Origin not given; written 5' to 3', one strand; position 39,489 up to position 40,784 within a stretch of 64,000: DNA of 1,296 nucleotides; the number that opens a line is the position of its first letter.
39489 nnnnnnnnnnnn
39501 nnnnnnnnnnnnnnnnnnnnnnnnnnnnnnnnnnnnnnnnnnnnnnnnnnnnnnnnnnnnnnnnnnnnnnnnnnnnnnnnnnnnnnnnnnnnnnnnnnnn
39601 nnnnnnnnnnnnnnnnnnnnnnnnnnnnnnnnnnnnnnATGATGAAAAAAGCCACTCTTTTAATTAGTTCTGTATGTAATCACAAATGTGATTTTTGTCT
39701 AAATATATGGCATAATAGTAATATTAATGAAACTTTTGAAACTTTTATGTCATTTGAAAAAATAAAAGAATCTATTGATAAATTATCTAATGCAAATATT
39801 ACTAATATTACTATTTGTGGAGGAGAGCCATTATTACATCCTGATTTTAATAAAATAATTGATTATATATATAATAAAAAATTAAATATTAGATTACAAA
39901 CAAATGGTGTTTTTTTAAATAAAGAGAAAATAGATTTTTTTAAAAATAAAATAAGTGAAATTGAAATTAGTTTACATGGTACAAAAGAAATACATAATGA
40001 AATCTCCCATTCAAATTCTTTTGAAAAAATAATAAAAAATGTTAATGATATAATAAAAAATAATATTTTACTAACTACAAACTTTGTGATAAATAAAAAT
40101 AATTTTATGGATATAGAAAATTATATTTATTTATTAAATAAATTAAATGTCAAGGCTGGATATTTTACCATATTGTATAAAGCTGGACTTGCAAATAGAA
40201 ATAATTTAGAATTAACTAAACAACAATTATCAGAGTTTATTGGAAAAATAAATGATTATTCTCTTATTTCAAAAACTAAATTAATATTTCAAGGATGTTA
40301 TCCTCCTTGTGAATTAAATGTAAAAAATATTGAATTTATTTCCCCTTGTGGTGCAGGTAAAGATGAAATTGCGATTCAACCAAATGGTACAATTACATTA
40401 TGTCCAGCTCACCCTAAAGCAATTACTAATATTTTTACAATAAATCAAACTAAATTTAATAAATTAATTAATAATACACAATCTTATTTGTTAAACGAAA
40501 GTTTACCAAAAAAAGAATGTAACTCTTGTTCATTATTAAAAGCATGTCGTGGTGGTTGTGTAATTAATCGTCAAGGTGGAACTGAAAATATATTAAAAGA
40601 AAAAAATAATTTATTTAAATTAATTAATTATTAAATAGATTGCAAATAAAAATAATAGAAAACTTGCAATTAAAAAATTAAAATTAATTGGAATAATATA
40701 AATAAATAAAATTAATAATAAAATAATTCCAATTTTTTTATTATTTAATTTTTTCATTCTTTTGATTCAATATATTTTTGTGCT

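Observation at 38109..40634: Translationally coupled operon: bipartite small protein, MIT-like AAA+ ATPase and radical SAM/SPASM maturase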

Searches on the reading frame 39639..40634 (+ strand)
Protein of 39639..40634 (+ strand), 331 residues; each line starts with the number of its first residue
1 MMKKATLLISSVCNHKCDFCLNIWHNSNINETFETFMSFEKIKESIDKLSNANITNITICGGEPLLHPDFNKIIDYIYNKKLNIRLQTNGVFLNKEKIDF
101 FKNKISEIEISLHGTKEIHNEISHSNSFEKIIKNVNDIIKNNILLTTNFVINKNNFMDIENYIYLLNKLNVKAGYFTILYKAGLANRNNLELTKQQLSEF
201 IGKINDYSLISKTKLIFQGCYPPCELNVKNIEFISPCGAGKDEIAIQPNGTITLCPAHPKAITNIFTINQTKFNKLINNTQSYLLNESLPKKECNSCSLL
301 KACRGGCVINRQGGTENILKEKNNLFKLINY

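Call 3: search_protein_families(library=pfam, proteins=[window:39639-40634:+], max_evalue=0.01)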
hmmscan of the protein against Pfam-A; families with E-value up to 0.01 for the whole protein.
window:39639-40634:+ (331 aa): 3 families
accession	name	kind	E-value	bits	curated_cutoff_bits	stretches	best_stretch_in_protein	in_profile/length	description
PF04055.27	Radical_SAM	-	2e-22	80.6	29.5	1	9-161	3-161/166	Radical SAM superfamily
PF13353.11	Fer4_12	-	2.6e-07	31.5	22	1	8-115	10-116/137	4Fe-4S single cluster domain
PF13186.11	SPASM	-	0.0011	19.7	21.5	1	237-297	1-66/67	Iron-sulfur cluster-binding domain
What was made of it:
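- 39639..40634 (+): Gene 3: a 331-aa radical SAM enzyme with a SPASM-type auxiliary domain and no RRE domain. Its first 29 nt overlap gene 2. Pfam Radical_SAM 80.6 bits and SPASM 19.7 bits (call 3).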

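Call 4: search_protein_families(library=ncbifam, proteins=[window:39639-40634:+], max_evalue=0.01)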
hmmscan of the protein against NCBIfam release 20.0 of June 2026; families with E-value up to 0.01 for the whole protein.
window:39639-40634:+ (331 aa): 85 families (the best 25 are shown)
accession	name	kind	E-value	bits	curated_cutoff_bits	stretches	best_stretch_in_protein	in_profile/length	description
TIGR03962.1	mycofact_rSAM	equivalog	1.1e-25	90.5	265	1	9-309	18-315/339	mycofactocin radical SAM maturase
TIGR03942.1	sulfatase_rSAM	equivalog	5.9e-24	84.8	349.45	1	9-325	7-342/363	anaerobic sulfatase maturase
TIGR04133.1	rSAM_w_lipo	hypoth_equivalog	2.3e-23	82.7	425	1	13-312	34-336/350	TIGR04133 family radical SAM/SPASM protein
NF047865.1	rSAM_PapB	equivalog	1.2e-21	77.3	340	1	5-309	5-318/330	PapB family radical SAM/SPASM ranthipeptide maturase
NF041298.1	rSAM_mat_DynA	equivalog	2e-21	76.4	450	1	11-308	9-322/356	dynobactin maturation radical SAM/SPASM protein DynA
TIGR04051.1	rSAM_NirJ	equivalog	2e-20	73.1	515.45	1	12-191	11-188/354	heme d1 biosynthesis radical SAM protein NirJ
TIGR04546.1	rSAM_ahbC_deAc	equivalog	3.7e-20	72.1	650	1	10-230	46-260/390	12,18-didecarboxysiroheme deacetylase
TIGR04054.1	rSAM_NirJ1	equivalog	1.1e-19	70.3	650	1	10-185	43-216/387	putative heme d1 biosynthesis radical SAM protein NirJ1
TIGR04084.1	rSAM_AF0577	subfamily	1.4e-19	70.2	225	1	8-311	2-289/347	TIGR04084 family radical SAM/SPASM domain-containing protein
TIGR02668.1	moaA_archaeal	equivalog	1.8e-19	69.9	325.25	1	7-168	14-175/303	GTP 3',8-cyclase MoaA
TIGR04317.1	W_rSAM_matur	equivalog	3.2e-19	69.2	380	1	2-173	3-178/349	tungsten cofactor oxidoreductase radical SAM maturase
TIGR02666.1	moaA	equivalog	3.3e-19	69.1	284.05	1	9-168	16-182/336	GTP 3',8-cyclase MoaA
TIGR04303.1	GeoRSP_rSAM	equivalog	5.3e-19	68.9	400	1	4-308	2-307/325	GeoRSP system radical SAM/SPASM protein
TIGR03974.1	rSAM_six_Cys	equivalog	1.8e-18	66.7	425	2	3-141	97-247/451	thioether cross-link-forming SCIFF peptide maturase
TIGR02109.1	PQQ_syn_pqqE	equivalog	2.5e-18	66.2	381.35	1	11-308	15-313/358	pyrroloquinoline quinone biosynthesis protein PqqE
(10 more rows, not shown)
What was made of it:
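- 39639..40634 (+): It is below every NCBIfam cutoff (call 4).
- On anSME (TIGR03942): 84.8 bits (call 4).
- Closest known: Anaerobic sulfatase-maturating enzyme. Different: The window protein scores 84.8 bits against the 349-bit family cutoff (call 4).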

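Call 8: find_homologous_proteins(query=window:39639-40634:+)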
Query window:39639-40634:+ (331 aa): 386 proteins with E <= 0.001 among 5775 candidates; the best 120 are listed.
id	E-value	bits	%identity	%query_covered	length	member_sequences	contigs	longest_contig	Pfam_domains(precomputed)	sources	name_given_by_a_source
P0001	8.2e-214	727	100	100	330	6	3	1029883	PF04055.28,PF13353.12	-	-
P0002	3.3e-118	413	58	96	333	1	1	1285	PF04055.28,PF13353.12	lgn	-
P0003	8.2e-44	168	34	90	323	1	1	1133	PF13186.12,PF04055.28,PF13353.12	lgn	-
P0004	8.5e-38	149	33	94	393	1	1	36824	PF13186.12,PF04055.28,PF13353.12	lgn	-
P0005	2.9e-24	104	30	90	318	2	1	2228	PF13186.12,PF04055.28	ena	-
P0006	3.5e-24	104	26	91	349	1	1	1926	PF04055.28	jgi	jgi:radical SAM protein with 4Fe4S-binding SPASM domain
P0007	2.5e-22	98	23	90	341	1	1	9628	PF04055.28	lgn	-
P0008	2.8e-22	98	29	92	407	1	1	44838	PF13186.12,PF04055.28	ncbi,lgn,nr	ncbi:MAG: radical SAM protein [Bacilli bacterium]|nr:radical SAM protein [Bacilli bacterium]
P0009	4.1e-21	94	30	92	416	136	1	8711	PF13186.12,PF04055.28,PF13353.12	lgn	-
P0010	9.5e-20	89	29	92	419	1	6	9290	PF13186.12,PF04055.28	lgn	-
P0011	1.4e-18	85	26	93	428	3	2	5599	PF13186.12,PF04055.28,PF13353.12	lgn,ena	-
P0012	3.7e-18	84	26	95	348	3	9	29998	PF13186.12,PF04055.28,PF13353.12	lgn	-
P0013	9.4e-18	83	27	75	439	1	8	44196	PF13186.12,PF04055.28,PF13353.12,PF05402.19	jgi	jgi:radical SAM protein with 4Fe4S-binding SPASM domain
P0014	1.2e-17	82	31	80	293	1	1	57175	PF04055.28,PF13353.12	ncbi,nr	ncbi:MAG: radical SAM protein [bacterium]|nr:radical SAM protein [bacterium]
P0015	3.1e-17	81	30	100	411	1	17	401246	PF13186.12,PF04055.28,PF13353.12,PF05402.19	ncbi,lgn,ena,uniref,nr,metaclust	ncbi:radical SAM/SPASM domain-containing protein [Anaerosalibacter massiliensis]|uniref:Radical SAM/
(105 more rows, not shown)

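Call 10: find_encoding_contigs(protein=P0004, flank=8000, max_places=4)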
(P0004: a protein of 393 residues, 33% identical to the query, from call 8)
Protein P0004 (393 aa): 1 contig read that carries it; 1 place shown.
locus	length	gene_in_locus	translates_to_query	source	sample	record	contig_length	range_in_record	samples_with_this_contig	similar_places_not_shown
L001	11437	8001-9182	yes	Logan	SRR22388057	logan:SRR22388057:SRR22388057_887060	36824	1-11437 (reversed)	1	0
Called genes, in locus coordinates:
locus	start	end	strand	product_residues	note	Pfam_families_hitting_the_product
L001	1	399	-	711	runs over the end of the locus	PF13522:GATase_6, PF13537:GATase_7, PF00733:Asn_synthase, PF03054:tRNA_Me_trans (faint), PF24167:DUF7411 (faint), PF00733:Asn_synthase, PF01902:Diphthami_syn_2_N, PF28410:Diphthami_syn_2_C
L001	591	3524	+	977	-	PF04851:ResIII (weak), PF00270:DEAD, PF00271:Helicase_C, PF19306:WHD_Lhr, PF08494:DEAD_assoc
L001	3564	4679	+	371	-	-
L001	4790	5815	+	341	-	-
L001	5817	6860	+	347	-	-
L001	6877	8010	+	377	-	PF00004:AAA, PF17862:AAA_lid_3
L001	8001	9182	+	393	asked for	PF04055:Radical_SAM, PF13353:Fer4_12 (weak), PF13186:SPASM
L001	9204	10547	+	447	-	PF27218:MJ0043_C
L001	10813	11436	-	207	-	?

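Call 11: find_encoding_contigs(protein=P0001, flank=6000, max_places=6)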
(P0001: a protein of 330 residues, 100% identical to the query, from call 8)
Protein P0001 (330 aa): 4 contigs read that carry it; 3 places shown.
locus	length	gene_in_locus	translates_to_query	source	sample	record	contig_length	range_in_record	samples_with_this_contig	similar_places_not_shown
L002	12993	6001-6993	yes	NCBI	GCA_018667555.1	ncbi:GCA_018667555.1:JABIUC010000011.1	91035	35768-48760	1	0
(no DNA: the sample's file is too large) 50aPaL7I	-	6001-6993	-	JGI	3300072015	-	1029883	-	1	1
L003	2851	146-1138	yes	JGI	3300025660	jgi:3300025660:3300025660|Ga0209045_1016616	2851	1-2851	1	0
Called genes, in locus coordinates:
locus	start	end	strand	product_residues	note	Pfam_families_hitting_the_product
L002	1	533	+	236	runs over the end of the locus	PF09754:PAC2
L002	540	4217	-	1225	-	-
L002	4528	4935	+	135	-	-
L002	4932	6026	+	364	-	PF20720:nSTAND3 (faint), PF00004:AAA, PF17862:AAA_lid_3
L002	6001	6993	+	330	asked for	PF04055:Radical_SAM, PF13353:Fer4_12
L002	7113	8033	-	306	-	PF00890:FAD_binding_2 (faint), PF07992:Pyr_redox_2, PF13738:Pyr_redox_3, PF00070:Pyr_redox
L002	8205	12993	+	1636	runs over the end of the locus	PF00082:Peptidase_S8, PF11617:Cu-binding_MopE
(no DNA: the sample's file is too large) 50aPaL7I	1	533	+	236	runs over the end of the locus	PF09754:PAC2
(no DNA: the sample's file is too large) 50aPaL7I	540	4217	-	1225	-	-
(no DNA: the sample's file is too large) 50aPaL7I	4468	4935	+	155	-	-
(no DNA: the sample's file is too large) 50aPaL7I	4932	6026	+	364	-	PF20720:nSTAND3 (faint), PF00004:AAA, PF17862:AAA_lid_3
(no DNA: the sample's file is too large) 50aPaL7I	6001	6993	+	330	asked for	PF04055:Radical_SAM, PF13353:Fer4_12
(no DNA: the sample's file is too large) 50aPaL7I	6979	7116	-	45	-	-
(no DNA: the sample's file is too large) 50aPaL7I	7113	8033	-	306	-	PF00890:FAD_binding_2 (faint), PF07992:Pyr_redox_2, PF13738:Pyr_redox_3, PF00070:Pyr_redox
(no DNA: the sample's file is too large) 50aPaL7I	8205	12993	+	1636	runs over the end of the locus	PF00082:Peptidase_S8, PF11617:Cu-binding_MopE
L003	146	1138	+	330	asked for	PF04055:Radical_SAM, PF13353:Fer4_12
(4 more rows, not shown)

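Call 16: find_related_loci(query=A1, collection=genome_contigs, flank=8000)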
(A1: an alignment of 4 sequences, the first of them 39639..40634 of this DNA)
Query A1 (331 aa) in genome_contigs; peptide patterns used: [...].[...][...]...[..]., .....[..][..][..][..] (x = any residue, [..] = any of these).
600 stretches matched a pattern (row limit reached: there are more); 515 encode a relative of the query (tblastn E <= 1e-3); the best 80 are kept; 80 distinct loci.
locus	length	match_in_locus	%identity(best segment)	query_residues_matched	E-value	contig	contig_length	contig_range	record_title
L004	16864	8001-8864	28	7-309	4e-25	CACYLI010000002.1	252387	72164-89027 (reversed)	MAG: uncultured Erysipelotrichaceae bacterium isolate RUG12046 genome assembly, contig: RUG12046_asm_2, whole genome sho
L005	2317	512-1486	25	2-318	2e-22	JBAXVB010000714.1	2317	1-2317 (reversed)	MAG: Deltaproteobacteria bacterium isolate ELA676 MAG676_714, whole genome shotgun sequence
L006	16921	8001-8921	21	9-307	4e-22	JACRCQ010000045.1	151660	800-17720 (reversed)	MAG: Deltaproteobacteria bacterium isolate NC_groundwater_1650_Pr3_B-0.1um_66_101 SR-2_scaffold_141_1665320, whole genom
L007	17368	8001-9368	24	3-215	3e-21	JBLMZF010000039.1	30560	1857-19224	MAG: Deltaproteobacteria bacterium isolate MAG210 PRJNA951521_bin66_renamed_38, whole genome shotgun sequence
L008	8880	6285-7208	24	9-313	6e-21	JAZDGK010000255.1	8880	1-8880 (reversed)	MAG: Pseudomonadota bacterium isolate MEGAHIT-group-0.260 k141_18827919, whole genome shotgun sequence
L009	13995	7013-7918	23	9-317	8e-20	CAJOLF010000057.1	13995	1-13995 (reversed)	uncultured Ruminococcus sp. isolate Reindeer_1_mag_248 genome assembly, contig: scaffold_6840, whole genome shotgun sequ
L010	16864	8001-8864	28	7-309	2e-27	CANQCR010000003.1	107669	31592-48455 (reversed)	MAG: uncultured Bacilli bacterium isolate Lapin-004__bin25 genome assembly, contig: Lapin-004__NODE_159_length_107669_co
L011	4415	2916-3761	25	9-307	1e-19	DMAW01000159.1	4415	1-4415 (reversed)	MAG TPA_asm: Eubacteriaceae bacterium isolate UBA12179 contig_7307, whole genome shotgun sequence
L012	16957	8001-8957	23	2-308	2e-19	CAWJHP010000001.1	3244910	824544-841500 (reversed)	MAG: uncultured Chloroflexia bacterium isolate MFD03726.bin.1.113 genome assembly, contig: contig_18815, whole genome sh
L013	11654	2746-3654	22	9-318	3e-19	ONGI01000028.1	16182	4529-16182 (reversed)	uncultured Clostridiales bacterium isolate RUG277 genome assembly, contig: scaffold_1658, whole genome shotgun sequence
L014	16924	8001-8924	29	7-308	4e-18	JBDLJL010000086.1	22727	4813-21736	MAG: Bacteroidota bacterium isolate MAG096 MAG096_86, whole genome shotgun sequence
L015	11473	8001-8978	23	3-307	9e-18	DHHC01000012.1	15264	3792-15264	MAG TPA_asm: Leptolinea sp. UBA4782 UBA4782_contig_18433, whole genome shotgun sequence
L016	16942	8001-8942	27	6-308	1e-17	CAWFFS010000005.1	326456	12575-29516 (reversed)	MAG: uncultured delta proteobacterium isolate MFD02416.bin.2.25 genome assembly, contig: contig_29613, whole genome shot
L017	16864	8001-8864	27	12-301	3e-17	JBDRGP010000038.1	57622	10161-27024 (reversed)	MAG: Candidatus Woesearchaeota archaeon isolate MEGAHIT-group-1.443 k141_797329, whole genome shotgun sequence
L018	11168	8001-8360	31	13-135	3e-17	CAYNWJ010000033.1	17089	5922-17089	MAG TPA_asm: uncultured bacterium isolate SRP141376_co4_255 genome assembly, contig: NODE_5771_length_17089_cov_3.834331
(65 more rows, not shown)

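Call 37: find_encoding_contigs(protein=P0002, flank=3000, max_places=3)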
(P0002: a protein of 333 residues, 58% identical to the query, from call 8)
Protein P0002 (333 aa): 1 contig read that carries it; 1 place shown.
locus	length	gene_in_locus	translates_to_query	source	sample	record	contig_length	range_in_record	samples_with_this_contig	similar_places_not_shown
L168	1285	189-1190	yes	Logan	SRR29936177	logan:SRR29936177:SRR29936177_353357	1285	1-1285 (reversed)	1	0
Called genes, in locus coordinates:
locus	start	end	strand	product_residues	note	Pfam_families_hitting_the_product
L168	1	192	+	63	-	?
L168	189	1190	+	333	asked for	PF04055:Radical_SAM, PF13353:Fer4_12 (weak)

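Call 38: find_encoding_contigs(protein=P0003, flank=3000, max_places=3)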
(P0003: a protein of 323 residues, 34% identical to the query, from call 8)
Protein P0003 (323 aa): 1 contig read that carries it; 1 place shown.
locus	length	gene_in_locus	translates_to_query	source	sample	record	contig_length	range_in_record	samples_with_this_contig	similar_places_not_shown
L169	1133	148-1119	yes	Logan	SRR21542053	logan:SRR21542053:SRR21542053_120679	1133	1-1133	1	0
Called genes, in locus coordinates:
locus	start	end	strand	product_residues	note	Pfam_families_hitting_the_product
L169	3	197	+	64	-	?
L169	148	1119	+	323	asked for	PF13353:Fer4_12, PF04055:Radical_SAM, PF13186:SPASM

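Call 42: find_related_loci(query=A4, collection=metagenome_contigs, flank=5000)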
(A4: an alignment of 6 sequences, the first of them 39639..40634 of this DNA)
Query A4 (331 aa) in metagenome_contigs; peptide patterns used: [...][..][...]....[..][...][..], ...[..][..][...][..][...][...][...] (x = any residue, [..] = any of these).
600 stretches matched a pattern (row limit reached: there are more); 453 encode a relative of the query (tblastn E <= 1e-3); the best 80 are kept; 80 distinct loci.
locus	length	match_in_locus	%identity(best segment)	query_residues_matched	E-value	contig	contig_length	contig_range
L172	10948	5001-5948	23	10-307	2e-22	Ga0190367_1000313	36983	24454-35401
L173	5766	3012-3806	30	2-257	4e-20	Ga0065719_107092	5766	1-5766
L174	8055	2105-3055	23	10-307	2e-17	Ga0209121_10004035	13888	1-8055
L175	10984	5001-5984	21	9-317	1e-16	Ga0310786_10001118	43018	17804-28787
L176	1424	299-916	22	4-204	6e-17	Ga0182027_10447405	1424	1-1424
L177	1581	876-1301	33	46-185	9e-17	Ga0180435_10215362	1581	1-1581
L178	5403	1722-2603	27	9-303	1e-15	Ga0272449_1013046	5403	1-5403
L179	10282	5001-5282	38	13-112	2e-15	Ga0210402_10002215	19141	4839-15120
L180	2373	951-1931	24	1-307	4e-15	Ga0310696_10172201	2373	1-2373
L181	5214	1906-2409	26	2-171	7e-15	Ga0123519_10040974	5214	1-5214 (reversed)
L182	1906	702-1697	21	3-321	9e-15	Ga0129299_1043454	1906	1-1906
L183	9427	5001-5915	20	13-307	1e-14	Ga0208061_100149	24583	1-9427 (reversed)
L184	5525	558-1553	26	1-310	2e-14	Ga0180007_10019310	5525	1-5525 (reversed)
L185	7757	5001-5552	23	12-199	3e-14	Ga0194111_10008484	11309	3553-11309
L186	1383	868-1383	28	9-183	2e-14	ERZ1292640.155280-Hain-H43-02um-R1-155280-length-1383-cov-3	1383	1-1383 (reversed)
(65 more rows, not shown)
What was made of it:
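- Tried and rejected: Genome and metagenome scans with radical-SAM alignments (calls 16, 42).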

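Call 49: search_solved_structures(query=A4, max_evalue=0.00001)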
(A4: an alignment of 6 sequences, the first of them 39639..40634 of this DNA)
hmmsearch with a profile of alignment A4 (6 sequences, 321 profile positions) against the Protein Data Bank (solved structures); distinct sequences matched with E-value up to 0.00001: 30.
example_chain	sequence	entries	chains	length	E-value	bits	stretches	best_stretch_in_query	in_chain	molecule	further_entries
5wgg_A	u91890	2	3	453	1.3e-23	86.8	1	4-314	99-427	Radical SAM domain protein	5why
6efn_A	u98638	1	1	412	3.4e-20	75.6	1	3-272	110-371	Sporulation killing factor maturation protein SkfB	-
4k37_A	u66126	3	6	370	4.9e-19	71.8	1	9-311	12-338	Anaerobic sulfatase-maturating enzyme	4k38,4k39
4k36_A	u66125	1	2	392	5.9e-19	71.6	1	9-311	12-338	Anaerobic sulfatase-maturating enzyme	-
6c8v_A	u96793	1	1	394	6.3e-19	71.5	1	8-304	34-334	Coenzyme PQQ synthesis protein E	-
6b4c_A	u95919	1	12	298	1.3e-15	60.6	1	4-182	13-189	Viperin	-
9dgw_A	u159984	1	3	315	1.6e-15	60.3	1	4-182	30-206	Radical SAM core domain-containing protein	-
7n7i_A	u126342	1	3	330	1.8e-15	60.1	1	4-182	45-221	Viperin-like enzyme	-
9dfw_A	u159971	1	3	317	2.1e-15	59.9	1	4-178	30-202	Radical SAM core domain-containing protein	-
5v1q_A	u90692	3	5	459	1.1e-14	57.5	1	10-307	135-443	Radical SAM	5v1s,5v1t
9dfn_A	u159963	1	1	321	4e-14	55.7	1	4-171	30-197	Radical SAM core domain-containing protein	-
8vpo_A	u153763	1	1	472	4.4e-14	55.5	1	3-313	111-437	Radical SAM core domain-containing protein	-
9dfu_A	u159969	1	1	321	5.2e-14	55.3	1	4-171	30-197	Radical SAM core domain-containing protein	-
2fb2_A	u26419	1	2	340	7.2e-14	54.8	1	5-152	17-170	Molybdenum cofactor biosynthesis protein A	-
1tv7_A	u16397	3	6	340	1e-13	54.3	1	6-152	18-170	Molybdenum cofactor biosynthesis protein A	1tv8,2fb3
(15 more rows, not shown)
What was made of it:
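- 39639..40634 (+): Closest solved relatives are CteB, SkfB, anSME and PqqE (call 49).
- Closest known: Anaerobic sulfatase-maturating enzyme. Same: It is among the top solved relatives (E=5e-19, call 49).
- Closest known: Thioether-forming sacti/ranthipeptide maturases. Same: These are the best sequence matches among solved structures (CteB E=1e-23, call 49).
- Closest known: Thioether-forming sacti/ranthipeptide maturases. Different: Those enzymes carry an N-terminal RRE: the match starts at residue 99 (CteB) or 110 (SkfB) of the solved chains, but at profile position 3-4, the N-terminus of the AAA-linked enzymes (call 49).
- The radical-SAM enzyme is closest to the sactipeptide/SCIFF and anSME-type enzymes (call 49).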

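Call 72: search_protein_families(library=padloc, proteins=[window:39639-40634:+], max_evalue=0.001)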
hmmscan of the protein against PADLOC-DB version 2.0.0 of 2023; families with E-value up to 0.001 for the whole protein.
window:39639-40634:+ (331 aa): 3 families
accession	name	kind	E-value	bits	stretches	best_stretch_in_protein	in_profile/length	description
PDLC02903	pVip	-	9.2e-22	75.7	1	9-204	6-193/257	Viperins not associated with kinases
PDLC02904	pVip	-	1.1e-20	72.3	1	9-205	9-198/262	Viperins associated with kinases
PDLC02905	pVip-kinase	-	9.2e-06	23.1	1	11-158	190-344/474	Viperin-kinase fusion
